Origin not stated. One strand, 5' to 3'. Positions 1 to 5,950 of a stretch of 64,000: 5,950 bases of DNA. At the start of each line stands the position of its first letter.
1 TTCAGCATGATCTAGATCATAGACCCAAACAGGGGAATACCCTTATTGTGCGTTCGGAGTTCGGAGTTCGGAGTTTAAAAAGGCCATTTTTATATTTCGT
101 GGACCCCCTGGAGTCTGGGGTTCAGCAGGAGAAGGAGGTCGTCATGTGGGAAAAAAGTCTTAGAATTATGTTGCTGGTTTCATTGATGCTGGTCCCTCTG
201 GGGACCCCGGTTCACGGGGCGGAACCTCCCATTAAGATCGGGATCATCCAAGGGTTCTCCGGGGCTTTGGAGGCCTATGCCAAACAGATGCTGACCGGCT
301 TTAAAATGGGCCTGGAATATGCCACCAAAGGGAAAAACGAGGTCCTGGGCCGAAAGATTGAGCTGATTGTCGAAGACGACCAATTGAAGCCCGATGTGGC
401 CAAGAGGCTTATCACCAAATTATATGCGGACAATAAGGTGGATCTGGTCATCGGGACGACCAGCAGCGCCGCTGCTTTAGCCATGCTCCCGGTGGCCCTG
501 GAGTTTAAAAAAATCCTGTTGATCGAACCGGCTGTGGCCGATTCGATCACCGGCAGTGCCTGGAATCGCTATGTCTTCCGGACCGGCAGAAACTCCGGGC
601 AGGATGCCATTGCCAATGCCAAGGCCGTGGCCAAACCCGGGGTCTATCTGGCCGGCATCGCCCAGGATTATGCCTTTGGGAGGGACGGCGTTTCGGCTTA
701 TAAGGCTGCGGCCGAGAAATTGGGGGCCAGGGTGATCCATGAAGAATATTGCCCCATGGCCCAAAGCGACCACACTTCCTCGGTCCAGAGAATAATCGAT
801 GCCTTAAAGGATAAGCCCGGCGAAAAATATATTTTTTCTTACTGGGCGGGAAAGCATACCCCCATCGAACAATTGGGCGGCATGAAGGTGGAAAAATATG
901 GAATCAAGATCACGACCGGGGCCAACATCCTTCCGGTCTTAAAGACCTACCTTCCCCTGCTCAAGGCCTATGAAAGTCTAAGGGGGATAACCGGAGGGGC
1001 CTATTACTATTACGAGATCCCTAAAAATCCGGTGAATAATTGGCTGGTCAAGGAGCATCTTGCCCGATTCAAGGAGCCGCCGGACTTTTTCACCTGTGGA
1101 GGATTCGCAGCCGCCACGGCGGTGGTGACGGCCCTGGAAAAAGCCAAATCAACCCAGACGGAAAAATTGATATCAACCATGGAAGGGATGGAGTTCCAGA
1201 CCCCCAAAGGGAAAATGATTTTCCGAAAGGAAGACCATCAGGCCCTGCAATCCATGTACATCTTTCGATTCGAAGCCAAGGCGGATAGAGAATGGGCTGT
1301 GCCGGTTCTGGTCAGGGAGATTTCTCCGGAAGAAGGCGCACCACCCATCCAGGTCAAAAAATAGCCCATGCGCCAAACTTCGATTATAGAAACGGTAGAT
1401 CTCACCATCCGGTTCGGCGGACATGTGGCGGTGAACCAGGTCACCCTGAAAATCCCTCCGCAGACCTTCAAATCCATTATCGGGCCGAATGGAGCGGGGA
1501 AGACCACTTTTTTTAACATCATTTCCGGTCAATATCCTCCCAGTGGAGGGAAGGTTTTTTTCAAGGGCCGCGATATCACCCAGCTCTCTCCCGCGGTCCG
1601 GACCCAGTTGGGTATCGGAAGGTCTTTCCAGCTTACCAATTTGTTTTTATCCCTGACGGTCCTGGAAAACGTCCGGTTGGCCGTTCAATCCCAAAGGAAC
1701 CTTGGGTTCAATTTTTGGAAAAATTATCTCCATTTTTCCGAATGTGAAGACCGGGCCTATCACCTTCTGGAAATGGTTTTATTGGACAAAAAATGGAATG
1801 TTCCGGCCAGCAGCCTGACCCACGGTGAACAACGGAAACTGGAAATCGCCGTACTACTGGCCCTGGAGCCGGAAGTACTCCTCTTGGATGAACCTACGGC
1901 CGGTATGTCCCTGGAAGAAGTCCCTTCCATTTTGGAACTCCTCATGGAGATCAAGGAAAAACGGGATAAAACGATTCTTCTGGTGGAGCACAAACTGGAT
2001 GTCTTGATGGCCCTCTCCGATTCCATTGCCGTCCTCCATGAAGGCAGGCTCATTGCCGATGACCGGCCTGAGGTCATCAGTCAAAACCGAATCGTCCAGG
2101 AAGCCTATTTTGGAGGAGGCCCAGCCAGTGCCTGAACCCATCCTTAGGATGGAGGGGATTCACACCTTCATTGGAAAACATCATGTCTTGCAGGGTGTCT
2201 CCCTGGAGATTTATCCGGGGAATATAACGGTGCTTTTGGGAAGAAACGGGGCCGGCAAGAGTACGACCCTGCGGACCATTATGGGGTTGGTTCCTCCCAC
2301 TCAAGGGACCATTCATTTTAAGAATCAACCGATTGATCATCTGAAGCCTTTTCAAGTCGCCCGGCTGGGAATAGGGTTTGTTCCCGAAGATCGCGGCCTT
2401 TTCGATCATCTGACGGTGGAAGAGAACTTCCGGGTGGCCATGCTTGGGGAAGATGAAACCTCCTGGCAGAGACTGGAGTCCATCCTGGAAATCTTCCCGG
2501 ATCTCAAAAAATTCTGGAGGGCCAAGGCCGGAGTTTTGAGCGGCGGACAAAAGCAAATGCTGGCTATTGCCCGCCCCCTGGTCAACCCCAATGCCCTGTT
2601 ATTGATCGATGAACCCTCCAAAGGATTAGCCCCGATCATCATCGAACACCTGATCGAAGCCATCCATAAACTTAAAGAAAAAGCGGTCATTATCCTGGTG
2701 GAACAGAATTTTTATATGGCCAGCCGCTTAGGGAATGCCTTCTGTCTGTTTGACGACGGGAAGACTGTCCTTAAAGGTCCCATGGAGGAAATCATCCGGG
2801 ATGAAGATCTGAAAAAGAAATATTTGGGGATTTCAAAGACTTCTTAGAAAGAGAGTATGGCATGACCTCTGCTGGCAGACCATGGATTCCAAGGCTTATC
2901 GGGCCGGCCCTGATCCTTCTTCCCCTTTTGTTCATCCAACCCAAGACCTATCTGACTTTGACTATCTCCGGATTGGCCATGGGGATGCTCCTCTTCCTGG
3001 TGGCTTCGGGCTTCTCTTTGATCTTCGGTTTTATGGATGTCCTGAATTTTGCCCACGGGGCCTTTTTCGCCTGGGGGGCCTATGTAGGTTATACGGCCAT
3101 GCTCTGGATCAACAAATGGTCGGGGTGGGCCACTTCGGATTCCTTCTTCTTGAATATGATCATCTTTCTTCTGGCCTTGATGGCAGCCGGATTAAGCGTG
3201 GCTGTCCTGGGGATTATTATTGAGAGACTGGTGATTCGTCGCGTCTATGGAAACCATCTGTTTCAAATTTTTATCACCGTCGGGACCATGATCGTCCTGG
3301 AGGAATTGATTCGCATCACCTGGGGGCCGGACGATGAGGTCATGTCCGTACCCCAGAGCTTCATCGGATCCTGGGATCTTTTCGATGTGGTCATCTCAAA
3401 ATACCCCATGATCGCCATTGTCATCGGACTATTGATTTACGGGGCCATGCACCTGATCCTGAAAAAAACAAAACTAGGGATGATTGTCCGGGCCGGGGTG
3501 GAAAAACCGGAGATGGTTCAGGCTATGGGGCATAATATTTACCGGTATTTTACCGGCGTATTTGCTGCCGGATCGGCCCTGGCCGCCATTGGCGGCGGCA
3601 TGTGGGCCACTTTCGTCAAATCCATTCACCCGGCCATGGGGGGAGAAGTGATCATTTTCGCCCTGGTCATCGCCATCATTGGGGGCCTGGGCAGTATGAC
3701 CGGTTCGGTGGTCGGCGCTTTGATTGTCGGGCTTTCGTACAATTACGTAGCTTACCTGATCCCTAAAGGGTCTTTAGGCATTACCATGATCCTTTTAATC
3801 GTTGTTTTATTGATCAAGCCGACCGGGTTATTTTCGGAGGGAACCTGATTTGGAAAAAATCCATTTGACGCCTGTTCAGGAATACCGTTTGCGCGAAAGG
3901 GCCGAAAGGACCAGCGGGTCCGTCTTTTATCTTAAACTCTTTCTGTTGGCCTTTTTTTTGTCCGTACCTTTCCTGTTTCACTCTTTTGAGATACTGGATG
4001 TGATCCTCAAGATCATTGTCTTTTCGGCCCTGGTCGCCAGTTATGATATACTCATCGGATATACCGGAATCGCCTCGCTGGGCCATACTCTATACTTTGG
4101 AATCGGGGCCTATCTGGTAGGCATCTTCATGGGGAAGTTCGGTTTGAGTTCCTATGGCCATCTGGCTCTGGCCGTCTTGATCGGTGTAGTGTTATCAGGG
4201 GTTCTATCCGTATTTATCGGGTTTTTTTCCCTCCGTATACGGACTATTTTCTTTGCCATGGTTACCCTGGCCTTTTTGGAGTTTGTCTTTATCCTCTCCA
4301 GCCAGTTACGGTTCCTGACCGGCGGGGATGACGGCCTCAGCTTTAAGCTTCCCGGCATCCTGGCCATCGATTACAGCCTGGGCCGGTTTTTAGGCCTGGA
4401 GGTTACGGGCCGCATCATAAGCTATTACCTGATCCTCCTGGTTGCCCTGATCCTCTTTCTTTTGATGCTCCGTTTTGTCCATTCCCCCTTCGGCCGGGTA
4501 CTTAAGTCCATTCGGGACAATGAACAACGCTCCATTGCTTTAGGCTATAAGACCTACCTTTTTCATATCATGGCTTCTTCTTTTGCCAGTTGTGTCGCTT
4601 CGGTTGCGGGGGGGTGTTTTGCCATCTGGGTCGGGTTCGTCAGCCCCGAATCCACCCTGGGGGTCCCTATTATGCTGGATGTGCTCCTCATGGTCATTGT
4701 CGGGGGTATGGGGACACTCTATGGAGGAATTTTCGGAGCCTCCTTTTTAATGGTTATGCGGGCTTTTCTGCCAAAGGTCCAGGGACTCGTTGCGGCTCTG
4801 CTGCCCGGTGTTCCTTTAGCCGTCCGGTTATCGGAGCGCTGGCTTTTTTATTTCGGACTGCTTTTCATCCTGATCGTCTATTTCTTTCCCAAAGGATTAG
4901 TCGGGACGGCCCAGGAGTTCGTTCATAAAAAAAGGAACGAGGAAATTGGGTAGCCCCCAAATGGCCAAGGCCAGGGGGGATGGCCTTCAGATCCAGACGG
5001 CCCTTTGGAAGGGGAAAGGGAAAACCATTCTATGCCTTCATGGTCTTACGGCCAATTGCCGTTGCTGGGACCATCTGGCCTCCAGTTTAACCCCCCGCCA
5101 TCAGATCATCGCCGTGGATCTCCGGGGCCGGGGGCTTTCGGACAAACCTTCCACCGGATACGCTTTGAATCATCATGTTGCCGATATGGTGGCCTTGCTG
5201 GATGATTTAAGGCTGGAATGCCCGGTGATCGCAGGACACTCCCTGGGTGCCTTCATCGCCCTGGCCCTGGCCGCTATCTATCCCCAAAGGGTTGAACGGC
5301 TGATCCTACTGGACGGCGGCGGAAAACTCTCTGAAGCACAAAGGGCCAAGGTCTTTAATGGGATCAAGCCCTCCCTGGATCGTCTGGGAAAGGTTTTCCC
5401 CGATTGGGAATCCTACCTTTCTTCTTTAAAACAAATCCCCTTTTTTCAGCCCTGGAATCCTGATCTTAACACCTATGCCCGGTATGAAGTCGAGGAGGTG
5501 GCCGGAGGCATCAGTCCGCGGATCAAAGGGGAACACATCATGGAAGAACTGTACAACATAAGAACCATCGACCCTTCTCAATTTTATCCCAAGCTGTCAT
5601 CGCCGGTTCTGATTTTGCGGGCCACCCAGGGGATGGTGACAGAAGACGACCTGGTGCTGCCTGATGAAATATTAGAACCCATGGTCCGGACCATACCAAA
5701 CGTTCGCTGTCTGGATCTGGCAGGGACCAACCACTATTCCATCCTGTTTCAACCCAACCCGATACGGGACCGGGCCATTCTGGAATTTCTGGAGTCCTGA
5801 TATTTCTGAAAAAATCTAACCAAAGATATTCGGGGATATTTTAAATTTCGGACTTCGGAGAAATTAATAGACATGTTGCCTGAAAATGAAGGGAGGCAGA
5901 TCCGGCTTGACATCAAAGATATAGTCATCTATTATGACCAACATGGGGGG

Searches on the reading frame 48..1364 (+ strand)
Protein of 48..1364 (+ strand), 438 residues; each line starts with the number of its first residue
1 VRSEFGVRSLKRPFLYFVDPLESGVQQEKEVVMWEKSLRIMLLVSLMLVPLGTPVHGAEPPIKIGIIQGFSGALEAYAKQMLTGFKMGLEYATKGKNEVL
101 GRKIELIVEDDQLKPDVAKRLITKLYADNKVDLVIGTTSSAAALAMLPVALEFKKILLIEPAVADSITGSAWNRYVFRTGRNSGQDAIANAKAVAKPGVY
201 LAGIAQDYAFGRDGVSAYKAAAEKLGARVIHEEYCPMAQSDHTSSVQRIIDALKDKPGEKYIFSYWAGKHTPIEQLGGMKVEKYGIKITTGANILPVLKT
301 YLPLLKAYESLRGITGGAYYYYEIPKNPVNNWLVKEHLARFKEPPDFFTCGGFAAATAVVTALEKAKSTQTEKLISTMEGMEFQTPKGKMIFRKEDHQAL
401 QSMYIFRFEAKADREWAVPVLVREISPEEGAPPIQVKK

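Call 68: search_protein_families(library=pfam, proteins=[window:48-1364:+], max_evalue=1e-8)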
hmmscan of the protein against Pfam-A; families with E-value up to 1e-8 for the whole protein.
window:48-1364:+ (438 aa): 2 families
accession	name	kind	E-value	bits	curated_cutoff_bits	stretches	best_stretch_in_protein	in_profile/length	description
PF13458.12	Peripla_BP_6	-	1.3e-58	199.8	31.7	1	61-411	1-341/343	Periplasmic binding protein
PF13433.12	Peripla_BP_5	-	1.4e-21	77.5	27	1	62-410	1-338/363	Periplasmic binding protein domain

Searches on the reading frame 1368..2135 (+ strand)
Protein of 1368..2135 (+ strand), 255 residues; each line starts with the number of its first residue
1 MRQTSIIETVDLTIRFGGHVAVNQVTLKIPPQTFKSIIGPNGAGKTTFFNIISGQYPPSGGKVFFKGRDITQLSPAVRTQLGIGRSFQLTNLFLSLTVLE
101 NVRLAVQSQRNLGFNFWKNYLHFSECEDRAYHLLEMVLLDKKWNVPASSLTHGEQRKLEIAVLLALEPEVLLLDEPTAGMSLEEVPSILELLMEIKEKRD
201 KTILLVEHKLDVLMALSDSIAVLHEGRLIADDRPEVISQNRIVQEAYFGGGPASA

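Call 68: search_protein_families(library=pfam, proteins=[window:1368-2135:+], max_evalue=1e-8)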
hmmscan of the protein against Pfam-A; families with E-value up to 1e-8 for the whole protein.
window:1368-2135:+ (255 aa): 1 family
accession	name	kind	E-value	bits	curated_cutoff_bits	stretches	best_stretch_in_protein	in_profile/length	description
PF00005.33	ABC_tran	-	5.6e-29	101.9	25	1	23-178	2-137/137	ABC transporter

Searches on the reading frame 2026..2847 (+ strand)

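Call 68: search_protein_families(library=pfam, proteins=[window:2026-2847:+], max_evalue=1e-8)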
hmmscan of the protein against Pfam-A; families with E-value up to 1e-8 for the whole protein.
window:2026-2847:+ (273 aa): 2 families
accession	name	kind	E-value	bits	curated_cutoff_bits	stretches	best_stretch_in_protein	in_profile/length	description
PF00005.33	ABC_tran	-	2.3e-33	116.1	25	1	55-198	1-136/137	ABC transporter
PF13304.12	AAA_21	-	4e-09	37.4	27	0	67-101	1-41/304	AAA domain, putative AbiEii toxin, Type IV TA system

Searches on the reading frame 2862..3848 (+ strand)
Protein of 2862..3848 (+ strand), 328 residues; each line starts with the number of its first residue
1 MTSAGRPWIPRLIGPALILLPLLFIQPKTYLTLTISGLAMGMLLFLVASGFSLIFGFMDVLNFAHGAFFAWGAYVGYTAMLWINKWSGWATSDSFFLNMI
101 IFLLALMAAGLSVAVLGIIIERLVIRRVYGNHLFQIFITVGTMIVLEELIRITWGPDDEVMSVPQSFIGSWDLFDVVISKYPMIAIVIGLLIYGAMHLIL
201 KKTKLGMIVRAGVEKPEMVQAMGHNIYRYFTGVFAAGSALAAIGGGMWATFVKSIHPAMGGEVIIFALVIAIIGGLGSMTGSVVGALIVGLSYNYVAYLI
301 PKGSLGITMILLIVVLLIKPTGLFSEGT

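Call 68: search_protein_families(library=pfam, proteins=[window:2862-3848:+], max_evalue=1e-8)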
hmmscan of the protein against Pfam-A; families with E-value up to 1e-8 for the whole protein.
window:2862-3848:+ (328 aa): 1 family
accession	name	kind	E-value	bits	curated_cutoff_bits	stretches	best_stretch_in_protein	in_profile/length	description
PF02653.21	BPD_transp_2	-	7.2e-33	114.3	26.8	1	35-316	3-269/269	Branched-chain amino acid transport system / permease component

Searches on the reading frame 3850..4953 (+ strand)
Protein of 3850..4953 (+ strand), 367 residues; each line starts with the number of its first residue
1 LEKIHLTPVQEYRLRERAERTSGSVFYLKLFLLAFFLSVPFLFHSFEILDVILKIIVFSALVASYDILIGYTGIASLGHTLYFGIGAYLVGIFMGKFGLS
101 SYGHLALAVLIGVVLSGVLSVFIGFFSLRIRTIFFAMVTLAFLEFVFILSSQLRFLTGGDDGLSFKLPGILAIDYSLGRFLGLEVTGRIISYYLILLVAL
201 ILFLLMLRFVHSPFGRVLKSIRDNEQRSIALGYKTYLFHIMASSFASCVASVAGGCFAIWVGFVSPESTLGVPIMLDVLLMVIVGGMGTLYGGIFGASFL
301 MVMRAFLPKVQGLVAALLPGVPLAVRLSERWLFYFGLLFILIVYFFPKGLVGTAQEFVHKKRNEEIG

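Call 68: search_protein_families(library=pfam, proteins=[window:3850-4953:+], max_evalue=1e-8)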
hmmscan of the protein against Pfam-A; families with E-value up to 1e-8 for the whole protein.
window:3850-4953:+ (367 aa): 1 family
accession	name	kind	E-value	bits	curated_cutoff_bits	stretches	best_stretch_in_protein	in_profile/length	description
PF02653.21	BPD_transp_2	-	1.4e-26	93.7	26.8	1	48-311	2-251/269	Branched-chain amino acid transport system / permease component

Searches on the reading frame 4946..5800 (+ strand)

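Call 68: search_protein_families(library=pfam, proteins=[window:4946-5800:+], max_evalue=1e-8)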
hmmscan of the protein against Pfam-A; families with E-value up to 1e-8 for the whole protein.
window:4946-5800:+ (284 aa): 3 families
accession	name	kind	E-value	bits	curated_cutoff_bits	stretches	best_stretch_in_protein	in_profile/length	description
PF00561.26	Abhydrolase_1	-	4.3e-27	95.8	25.8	1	27-268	2-243/245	alpha/beta hydrolase fold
PF12697.13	Abhydrolase_6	-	2.6e-21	77.7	26.3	1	28-270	1-211/217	Alpha/beta hydrolase family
PF12146.15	Hydrolase_4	-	3.1e-12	46.8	27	1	26-156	5-139/239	Serine aminopeptidase, S33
